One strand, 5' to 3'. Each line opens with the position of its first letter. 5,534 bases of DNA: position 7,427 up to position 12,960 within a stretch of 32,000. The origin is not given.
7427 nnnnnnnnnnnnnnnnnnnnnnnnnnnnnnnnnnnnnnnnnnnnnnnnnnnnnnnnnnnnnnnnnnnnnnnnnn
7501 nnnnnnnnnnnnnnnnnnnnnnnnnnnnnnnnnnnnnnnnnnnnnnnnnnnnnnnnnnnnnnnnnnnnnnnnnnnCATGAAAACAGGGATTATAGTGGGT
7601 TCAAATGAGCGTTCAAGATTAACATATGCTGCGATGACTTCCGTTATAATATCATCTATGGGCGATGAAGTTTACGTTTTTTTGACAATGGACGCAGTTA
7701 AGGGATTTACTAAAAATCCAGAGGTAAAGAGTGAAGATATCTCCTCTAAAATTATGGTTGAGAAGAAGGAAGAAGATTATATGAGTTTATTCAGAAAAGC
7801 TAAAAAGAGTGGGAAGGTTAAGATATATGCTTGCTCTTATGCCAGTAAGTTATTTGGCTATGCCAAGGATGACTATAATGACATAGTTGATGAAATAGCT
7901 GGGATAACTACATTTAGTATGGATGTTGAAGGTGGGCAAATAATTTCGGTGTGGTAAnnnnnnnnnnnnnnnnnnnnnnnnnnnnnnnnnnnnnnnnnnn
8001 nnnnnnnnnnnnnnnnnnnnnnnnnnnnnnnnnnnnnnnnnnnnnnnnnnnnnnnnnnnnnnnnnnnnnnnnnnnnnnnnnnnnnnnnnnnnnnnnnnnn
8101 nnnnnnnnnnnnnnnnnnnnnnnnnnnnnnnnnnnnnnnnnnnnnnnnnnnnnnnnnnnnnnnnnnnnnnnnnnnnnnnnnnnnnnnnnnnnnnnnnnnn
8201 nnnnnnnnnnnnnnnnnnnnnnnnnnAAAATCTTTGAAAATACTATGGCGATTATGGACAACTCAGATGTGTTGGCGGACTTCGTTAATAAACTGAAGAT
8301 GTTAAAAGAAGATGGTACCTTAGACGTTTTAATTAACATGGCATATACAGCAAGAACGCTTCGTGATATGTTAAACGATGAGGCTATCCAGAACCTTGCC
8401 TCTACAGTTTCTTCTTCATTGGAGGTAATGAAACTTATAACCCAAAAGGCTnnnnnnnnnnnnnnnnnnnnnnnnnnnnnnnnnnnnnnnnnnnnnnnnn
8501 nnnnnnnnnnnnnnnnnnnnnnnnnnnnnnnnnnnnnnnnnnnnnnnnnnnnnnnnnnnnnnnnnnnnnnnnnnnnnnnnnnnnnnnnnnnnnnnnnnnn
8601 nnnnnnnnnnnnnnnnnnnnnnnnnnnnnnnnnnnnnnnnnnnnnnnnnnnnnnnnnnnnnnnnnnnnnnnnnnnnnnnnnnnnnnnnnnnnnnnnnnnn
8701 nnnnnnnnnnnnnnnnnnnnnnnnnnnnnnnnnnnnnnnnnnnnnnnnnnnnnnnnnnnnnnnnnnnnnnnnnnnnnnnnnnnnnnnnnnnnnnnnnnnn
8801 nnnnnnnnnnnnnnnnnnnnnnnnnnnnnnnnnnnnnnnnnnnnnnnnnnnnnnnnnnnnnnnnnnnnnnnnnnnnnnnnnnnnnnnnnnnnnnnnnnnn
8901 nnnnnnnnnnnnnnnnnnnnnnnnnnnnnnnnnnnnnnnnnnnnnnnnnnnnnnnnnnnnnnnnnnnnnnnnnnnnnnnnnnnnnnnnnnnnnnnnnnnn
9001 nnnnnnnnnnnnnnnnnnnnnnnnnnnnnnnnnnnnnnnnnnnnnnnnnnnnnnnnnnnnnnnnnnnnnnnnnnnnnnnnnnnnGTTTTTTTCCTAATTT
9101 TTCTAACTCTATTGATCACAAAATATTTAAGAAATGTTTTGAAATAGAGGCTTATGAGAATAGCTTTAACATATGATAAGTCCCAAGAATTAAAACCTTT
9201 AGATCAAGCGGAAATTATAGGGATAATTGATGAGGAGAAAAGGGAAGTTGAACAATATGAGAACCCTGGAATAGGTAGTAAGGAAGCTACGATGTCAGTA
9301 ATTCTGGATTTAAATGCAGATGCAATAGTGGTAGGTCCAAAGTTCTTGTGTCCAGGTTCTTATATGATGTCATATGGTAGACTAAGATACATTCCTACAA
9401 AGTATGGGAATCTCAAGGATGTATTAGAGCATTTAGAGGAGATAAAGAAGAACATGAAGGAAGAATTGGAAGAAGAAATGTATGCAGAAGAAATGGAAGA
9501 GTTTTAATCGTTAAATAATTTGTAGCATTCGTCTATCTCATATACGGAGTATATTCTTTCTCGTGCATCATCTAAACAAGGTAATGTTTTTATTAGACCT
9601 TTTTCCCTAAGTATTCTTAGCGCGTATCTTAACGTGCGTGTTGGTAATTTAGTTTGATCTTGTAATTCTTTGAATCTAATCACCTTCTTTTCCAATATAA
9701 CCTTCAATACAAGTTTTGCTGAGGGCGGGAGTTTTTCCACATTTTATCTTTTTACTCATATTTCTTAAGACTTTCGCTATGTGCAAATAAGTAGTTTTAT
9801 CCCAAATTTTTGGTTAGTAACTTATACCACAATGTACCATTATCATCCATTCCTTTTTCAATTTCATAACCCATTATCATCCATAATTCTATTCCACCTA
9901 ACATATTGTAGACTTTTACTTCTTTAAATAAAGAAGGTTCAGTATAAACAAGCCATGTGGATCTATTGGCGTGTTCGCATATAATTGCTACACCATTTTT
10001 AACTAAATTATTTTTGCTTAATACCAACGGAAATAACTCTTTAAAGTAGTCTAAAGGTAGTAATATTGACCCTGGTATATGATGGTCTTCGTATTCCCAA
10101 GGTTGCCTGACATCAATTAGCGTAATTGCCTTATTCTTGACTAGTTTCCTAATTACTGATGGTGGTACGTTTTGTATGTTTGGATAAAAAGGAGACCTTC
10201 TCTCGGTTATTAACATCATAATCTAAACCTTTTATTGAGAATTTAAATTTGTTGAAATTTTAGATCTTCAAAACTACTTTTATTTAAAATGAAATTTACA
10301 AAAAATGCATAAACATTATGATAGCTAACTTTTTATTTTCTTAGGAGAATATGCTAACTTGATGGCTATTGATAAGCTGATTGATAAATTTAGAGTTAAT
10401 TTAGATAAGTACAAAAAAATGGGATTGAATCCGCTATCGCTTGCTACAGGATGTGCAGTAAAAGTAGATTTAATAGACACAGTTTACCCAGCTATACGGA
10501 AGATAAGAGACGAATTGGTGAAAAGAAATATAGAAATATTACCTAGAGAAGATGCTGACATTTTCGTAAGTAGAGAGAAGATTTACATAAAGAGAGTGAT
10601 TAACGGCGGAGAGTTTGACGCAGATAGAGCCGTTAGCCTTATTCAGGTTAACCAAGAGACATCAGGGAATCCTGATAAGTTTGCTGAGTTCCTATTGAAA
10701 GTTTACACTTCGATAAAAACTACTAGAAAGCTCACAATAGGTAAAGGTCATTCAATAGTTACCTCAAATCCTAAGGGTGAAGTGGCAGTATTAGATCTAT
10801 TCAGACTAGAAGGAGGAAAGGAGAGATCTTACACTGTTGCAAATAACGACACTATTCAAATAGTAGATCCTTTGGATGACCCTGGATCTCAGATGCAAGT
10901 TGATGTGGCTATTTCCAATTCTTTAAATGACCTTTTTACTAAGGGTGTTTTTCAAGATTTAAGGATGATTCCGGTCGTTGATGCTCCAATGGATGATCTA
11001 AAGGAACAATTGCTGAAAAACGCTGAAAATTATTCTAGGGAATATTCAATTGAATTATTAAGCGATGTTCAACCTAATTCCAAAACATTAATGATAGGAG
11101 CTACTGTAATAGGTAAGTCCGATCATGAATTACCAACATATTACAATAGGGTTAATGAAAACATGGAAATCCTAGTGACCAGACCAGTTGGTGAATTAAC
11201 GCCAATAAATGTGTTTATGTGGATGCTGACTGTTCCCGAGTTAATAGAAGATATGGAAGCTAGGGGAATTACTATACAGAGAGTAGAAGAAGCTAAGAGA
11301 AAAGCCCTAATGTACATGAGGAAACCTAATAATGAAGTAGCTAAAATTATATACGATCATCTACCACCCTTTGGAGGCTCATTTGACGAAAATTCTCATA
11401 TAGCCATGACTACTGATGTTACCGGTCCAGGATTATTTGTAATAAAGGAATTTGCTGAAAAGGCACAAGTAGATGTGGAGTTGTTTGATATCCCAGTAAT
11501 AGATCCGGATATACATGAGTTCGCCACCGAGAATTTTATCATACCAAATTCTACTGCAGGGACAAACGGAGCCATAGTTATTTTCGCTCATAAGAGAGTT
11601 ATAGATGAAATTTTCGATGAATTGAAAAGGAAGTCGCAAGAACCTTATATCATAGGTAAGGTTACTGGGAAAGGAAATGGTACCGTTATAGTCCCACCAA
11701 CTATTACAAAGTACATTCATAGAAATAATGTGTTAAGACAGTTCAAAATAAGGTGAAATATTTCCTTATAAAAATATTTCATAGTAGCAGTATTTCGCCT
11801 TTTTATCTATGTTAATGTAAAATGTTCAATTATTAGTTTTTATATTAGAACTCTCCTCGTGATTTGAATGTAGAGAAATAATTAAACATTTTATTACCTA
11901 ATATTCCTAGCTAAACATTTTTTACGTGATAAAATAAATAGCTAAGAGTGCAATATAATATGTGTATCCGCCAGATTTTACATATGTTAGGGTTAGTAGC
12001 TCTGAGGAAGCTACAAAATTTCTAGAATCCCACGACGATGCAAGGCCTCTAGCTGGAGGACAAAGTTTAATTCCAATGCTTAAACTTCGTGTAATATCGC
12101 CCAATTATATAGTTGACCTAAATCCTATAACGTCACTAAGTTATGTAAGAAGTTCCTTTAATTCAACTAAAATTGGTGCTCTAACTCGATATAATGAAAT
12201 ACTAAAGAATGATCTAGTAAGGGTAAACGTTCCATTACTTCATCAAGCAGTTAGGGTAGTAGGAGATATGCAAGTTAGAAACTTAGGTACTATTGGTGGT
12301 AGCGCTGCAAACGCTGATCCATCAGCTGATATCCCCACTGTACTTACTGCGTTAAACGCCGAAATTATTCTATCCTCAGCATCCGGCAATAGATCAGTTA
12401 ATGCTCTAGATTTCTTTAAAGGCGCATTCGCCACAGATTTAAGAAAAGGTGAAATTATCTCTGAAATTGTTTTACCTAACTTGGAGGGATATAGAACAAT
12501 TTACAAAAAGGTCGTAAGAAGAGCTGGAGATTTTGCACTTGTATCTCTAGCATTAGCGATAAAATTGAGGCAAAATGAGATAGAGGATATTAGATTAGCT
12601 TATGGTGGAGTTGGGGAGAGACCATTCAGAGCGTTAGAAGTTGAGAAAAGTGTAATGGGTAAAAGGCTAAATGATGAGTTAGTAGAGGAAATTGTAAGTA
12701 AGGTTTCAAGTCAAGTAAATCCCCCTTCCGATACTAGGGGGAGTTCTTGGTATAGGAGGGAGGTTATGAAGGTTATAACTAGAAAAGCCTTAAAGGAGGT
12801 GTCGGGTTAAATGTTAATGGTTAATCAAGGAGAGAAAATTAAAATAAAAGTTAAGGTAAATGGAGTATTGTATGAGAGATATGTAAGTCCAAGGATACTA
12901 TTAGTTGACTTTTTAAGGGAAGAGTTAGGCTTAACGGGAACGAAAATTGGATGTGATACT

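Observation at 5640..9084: DsrE - TusA - SQR-like flavoprotein - DsrE - DUF1641x4 operon: a compact persulfide-relay module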

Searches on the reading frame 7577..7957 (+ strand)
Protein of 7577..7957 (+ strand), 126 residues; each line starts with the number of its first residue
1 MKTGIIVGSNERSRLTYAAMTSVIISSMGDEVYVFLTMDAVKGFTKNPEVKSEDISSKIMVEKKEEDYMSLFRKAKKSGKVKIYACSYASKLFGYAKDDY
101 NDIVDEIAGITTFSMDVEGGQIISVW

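Call 3: search_protein_families(library=pfam, proteins=[window:7577-7957:+], max_evalue=0.01)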
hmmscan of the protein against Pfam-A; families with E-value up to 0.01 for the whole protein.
window:7577-7957:+ (126 aa): 2 families
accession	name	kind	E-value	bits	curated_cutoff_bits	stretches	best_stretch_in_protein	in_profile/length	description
PF02635.20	DsrE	-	7.9e-12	45.8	22.7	1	1-113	1-103/116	DsrE/DsrF-like family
PF13686.11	DrsE_2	-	3.6e-06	27.5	25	1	53-121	86-152/156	DsrE/DsrF/DrsH-like family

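Call 4: search_protein_families(library=ncbifam, proteins=[window:7577-7957:+], max_evalue=0.01)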
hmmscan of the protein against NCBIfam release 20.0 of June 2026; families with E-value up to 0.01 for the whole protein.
window:7577-7957:+ (126 aa): 1 family
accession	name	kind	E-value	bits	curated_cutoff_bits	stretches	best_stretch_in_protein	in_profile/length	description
NF047629.1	SulfCarrDsrE2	equivalog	0.0056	16.9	210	0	69-119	103-151/159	sulfur carrier protein DsrE2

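Call 9: search_solved_structures(query=window:7577-7957:+, max_evalue=10, show_alignments=2)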
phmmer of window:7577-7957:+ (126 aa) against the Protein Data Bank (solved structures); distinct sequences matched with E-value up to 10: 5.
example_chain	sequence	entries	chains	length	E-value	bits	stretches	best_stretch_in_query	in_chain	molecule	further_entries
2qs7_A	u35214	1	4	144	3.7e-10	43.2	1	5-122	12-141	Uncharacterized protein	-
8yho_A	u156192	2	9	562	0.099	16.1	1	24-84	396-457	DUF87 domain-containing protein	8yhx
8sk1_A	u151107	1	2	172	0.86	13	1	27-62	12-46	2-amino-4-hydroxy-6-hydroxymethyldihydropteridine diphosphokinase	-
3pnx_A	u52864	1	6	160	1.4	12.3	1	58-100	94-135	Putative sulfurtransferase dsrE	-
9ftd_A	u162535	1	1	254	3.6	11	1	25-76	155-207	BmGPI12, BMN1 family, BMN1-9, BmSA1 orthologue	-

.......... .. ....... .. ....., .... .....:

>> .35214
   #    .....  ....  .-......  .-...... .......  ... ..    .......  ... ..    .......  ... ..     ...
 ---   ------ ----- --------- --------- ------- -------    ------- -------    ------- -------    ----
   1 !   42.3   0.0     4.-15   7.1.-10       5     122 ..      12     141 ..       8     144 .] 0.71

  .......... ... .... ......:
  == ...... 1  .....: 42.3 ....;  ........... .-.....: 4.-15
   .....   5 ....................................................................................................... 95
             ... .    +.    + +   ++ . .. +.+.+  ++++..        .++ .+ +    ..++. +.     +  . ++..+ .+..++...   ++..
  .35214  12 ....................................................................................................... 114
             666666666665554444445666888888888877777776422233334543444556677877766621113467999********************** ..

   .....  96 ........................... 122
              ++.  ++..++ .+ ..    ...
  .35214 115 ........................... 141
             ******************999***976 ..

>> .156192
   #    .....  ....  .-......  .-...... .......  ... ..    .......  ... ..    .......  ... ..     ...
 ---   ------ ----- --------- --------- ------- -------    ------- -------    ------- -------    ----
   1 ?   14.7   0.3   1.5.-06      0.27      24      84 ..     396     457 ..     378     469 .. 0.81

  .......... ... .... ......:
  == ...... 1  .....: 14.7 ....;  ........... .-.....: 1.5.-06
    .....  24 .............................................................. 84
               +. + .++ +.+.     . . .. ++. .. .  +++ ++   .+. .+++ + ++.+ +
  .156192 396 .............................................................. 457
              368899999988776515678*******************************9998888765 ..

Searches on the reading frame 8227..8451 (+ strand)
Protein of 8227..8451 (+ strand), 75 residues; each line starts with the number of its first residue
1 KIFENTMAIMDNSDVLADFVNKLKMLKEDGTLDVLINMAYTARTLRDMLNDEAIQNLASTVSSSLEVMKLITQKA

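Call 29: search_protein_families(library=pfam, proteins=[window:8227-8451:+], max_evalue=10)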
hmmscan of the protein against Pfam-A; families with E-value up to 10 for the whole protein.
seq(75 aa): 0 families

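Call 81: search_protein_representatives(protein=window:8227-8451:+)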
Query: 75 residues. Proteins with E-value up to 0.001 (for the whole library): 32; up to 1e-10: 20; up to 1e-30: 4. The best 32 are listed.
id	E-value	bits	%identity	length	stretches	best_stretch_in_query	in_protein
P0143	2.6e-54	193.9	51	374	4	2-69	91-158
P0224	9.6e-37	138.8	45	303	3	8-72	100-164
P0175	4.7e-34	130.4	40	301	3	3-67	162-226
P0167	1.3e-33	128.9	44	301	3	8-72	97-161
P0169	6.0e-29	114.4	39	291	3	6-70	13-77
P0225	1.3e-22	94.4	48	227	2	9-64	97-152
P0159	3.4e-22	93.2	41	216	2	3-71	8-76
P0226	5.6e-20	86.2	40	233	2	7-68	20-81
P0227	5.8e-19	83.0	32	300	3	13-71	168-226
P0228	8.5e-19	82.5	33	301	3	12-68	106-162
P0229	1.6e-18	81.6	39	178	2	8-71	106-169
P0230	3.3e-17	77.5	38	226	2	8-70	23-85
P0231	4.3e-17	77.2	39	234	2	5-73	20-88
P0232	4.6e-16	73.9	38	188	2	4-68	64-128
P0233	1.2e-14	69.5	36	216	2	4-68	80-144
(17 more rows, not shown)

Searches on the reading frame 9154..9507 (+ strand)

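Call 3: search_protein_families(library=pfam, proteins=[window:9154-9507:+], max_evalue=0.01)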
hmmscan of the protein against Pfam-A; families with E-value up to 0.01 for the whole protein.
window:9154-9507:+ (117 aa): 0 families

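Call 4: search_protein_families(library=ncbifam, proteins=[window:9154-9507:+], max_evalue=0.01)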
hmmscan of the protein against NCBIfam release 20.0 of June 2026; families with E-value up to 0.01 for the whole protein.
window:9154-9507:+ (117 aa): 0 families

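Call 29: search_protein_families(library=pfam, proteins=[window:9154-9507:+], max_evalue=10)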
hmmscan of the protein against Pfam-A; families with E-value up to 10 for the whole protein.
window:9154-9507:+ (117 aa): 1 family
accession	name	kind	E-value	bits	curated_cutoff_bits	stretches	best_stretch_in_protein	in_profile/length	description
PF01367.25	5_3_exonuc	-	0.051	14.5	40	1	82-109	36-64/97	5'-3' exonuclease, C-terminal SAM fold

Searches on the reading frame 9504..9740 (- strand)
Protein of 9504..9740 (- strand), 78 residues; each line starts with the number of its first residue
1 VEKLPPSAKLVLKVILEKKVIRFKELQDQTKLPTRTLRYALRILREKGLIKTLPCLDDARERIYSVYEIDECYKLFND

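Call 3: search_protein_families(library=pfam, proteins=[window:9504-9740:-], max_evalue=0.01)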
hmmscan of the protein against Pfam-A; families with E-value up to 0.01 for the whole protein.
window:9504-9740:- (78 aa): 7 families
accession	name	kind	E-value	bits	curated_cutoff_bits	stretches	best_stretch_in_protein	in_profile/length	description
PF13412.12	HTH_24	-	0.00021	21.2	21.9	1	10-51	7-48/48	Winged helix-turn-helix DNA-binding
PF02002.24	TFIIE_alpha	-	0.00058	20.1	22.9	1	7-60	14-67/105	TFIIE alpha subunit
PF05158.18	RNA_pol_Rpc34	-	0.00059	19.8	28.4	1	2-69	80-149/332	RNA polymerase Rpc34 subunit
PF01638.23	HxlR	-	0.0024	18.1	20.8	1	10-66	9-65/91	HxlR-like helix-turn-helix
PF01047.28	MarR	-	0.0028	17.9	24.6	1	10-61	7-58/59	MarR family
PF23526.1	AprA_N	-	0.0038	17.8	27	1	9-50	24-65/67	AprA N-terminal domain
PF08461.16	HTH_12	-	0.0048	17.3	21.4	1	29-51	27-49/66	Ribonuclease R winged-helix domain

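Call 4: search_protein_families(library=ncbifam, proteins=[window:9504-9740:-], max_evalue=0.01)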
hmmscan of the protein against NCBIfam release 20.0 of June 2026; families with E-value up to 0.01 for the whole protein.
window:9504-9740:- (78 aa): 3 families
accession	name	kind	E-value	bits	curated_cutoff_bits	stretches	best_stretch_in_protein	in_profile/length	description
NF052638.1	TransRegOhrRVib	equivalog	0.002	17.8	200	1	8-66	39-97/141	transcriptional regulator OhrR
NF033788.1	HTH_metalloreg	subfamily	0.0031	17.3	55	1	12-66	17-68/77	metalloregulator ArsR/SmtB family transcription factor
NF053755.1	MsvR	equivalog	0.0032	17.2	220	1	15-66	21-72/236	transcriptional factor MsvR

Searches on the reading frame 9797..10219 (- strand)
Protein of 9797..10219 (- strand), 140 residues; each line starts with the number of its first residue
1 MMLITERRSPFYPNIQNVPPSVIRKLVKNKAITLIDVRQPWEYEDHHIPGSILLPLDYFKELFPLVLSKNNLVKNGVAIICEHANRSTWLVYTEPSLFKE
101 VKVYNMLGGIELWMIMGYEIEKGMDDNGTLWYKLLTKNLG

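Call 3: search_protein_families(library=pfam, proteins=[window:9797-10219:-], max_evalue=0.01)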
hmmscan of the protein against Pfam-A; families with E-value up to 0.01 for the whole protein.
window:9797-10219:- (140 aa): 1 family
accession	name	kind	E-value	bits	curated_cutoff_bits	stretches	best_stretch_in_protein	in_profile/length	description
PF00581.25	Rhodanese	-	4.3e-12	46.8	22.2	1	23-114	5-100/102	Rhodanese-like domain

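Call 4: search_protein_families(library=ncbifam, proteins=[window:9797-10219:-], max_evalue=0.01)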
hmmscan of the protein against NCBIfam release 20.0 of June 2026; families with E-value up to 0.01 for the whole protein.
window:9797-10219:- (140 aa): 12 families
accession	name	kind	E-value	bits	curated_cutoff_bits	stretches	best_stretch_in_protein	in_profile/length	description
NF006444.0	PRK08762.1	equivalog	1.3e-05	24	449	1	13-122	12-116/387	molybdopterin-synthase adenylyltransferase MoeB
NF005646.0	PRK07411.1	equivalog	1.6e-05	24.2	633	1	28-113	294-379/390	molybdopterin-synthase adenylyltransferase MoeB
NF001195.0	PRK00162.1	equivalog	0.00015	22.1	102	1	17-115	6-98/108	thiosulfate sulfurtransferase GlpE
NF008750.0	PRK11784.1-2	equivalog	0.00023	20.4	241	1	23-56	7-40/346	tRNA 2-selenouridine(34) synthase MnmH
NF008752.0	PRK11784.1-4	equivalog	0.00029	19.8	266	1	32-55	19-42/357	tRNA 2-selenouridine(34) synthase MnmH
NF045521.1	rhoda_near_glyco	subfamily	0.00036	20.3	145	1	18-122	17-117/144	rhodanese homology domain-containing protein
NF005902.0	PRK07878.1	equivalog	0.00044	19.2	647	1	25-62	297-334/392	adenylyltransferase/sulfurtransferase MoeZ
NF045694.1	seleno_TsoB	exception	0.0017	16.6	805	1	28-57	58-87/572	rhodanese/DsbD fusion-like selenoprotein TsoB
TIGR02981.1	phageshock_pspE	exception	0.002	18.4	126.3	1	31-74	18-62/101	thiosulfate sulfurtransferase PspE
NF001133.1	PRK00142.1-1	equivalog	0.0028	17.3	170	1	16-81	106-172/229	oxygen-dependent tRNA uridine(34) hydroxylase TrhO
NF007627.0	PRK10287.1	equivalog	0.0041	17.3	102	1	33-74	22-64/104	thiosulfate sulfurtransferase PspE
TIGR03167.1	tRNA_sel_U_synt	equivalog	0.0062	16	219.75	1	32-56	3-27/311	tRNA 2-selenouridine(34) synthase MnmH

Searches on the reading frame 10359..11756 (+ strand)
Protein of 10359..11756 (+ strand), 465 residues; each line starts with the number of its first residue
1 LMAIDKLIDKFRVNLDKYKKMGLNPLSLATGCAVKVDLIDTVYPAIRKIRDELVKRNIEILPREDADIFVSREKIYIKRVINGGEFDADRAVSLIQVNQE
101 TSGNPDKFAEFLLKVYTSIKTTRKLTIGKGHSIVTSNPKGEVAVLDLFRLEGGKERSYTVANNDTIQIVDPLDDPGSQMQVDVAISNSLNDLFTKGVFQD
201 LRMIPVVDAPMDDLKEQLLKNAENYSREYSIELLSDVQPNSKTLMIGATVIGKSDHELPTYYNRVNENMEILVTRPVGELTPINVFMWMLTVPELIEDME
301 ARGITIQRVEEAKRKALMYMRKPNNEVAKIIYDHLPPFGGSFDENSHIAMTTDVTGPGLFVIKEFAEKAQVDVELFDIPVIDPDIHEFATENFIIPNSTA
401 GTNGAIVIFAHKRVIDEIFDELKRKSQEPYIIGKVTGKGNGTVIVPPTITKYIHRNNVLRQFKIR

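Call 3: search_protein_families(library=pfam, proteins=[window:10359-11756:+], max_evalue=0.01)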
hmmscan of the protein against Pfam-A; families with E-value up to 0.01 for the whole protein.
window:10359-11756:+ (465 aa): 1 family
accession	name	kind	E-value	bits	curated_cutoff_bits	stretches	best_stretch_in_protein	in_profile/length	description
PF02769.27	AIRS_C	-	0.00024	21.8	23.1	1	346-445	59-155/156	AIR synthase related protein, C-terminal domain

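Call 4: search_protein_families(library=ncbifam, proteins=[window:10359-11756:+], max_evalue=0.01)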
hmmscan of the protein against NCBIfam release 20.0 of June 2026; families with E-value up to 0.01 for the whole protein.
window:10359-11756:+ (465 aa): 4 families
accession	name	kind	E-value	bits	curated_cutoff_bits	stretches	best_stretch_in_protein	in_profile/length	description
NF038049.1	SelD_rel_HyperS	equivalog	1.7e-218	725.8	250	1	10-464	2-465/465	SelD-related putative sulfur metabolism protein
NF010705.0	PRK14105.1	equivalog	4.4e-13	48.8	291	1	164-442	62-333/345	selenide, water dikinase SelD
TIGR02124.1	hypE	equivalog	5.5e-05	22.3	251.6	0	345-445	207-310/332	hydrogenase expression/formation protein HypE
TIGR00476.1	selD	equivalog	5.9e-05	22.4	125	1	181-394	77-266/311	selenide, water dikinase SelD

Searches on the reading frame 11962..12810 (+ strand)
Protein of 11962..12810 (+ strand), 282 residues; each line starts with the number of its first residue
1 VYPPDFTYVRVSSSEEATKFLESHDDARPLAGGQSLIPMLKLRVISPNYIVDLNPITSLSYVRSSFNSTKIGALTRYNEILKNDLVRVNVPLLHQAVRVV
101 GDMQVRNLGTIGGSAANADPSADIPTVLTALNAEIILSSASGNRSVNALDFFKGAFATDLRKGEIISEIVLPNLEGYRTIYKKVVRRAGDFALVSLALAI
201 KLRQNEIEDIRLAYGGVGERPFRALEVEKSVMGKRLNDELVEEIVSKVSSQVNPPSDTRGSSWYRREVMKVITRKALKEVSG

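Call 68: search_protein_families(library=pfam, proteins=[window:11962-12810:+], max_evalue=0.0001)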
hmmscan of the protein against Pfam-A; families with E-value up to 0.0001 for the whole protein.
window:11962-12810:+ (282 aa): 2 families
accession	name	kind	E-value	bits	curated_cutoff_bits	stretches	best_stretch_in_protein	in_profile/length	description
PF00941.27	FAD_binding_5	-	9.7e-52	175.6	27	1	5-173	2-169/170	FAD binding domain in molybdopterin dehydrogenase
PF03450.22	CO_deh_flav_C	-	4.9e-28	97.7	25.5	1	180-280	2-102/102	CO dehydrogenase flavoprotein C-terminal domain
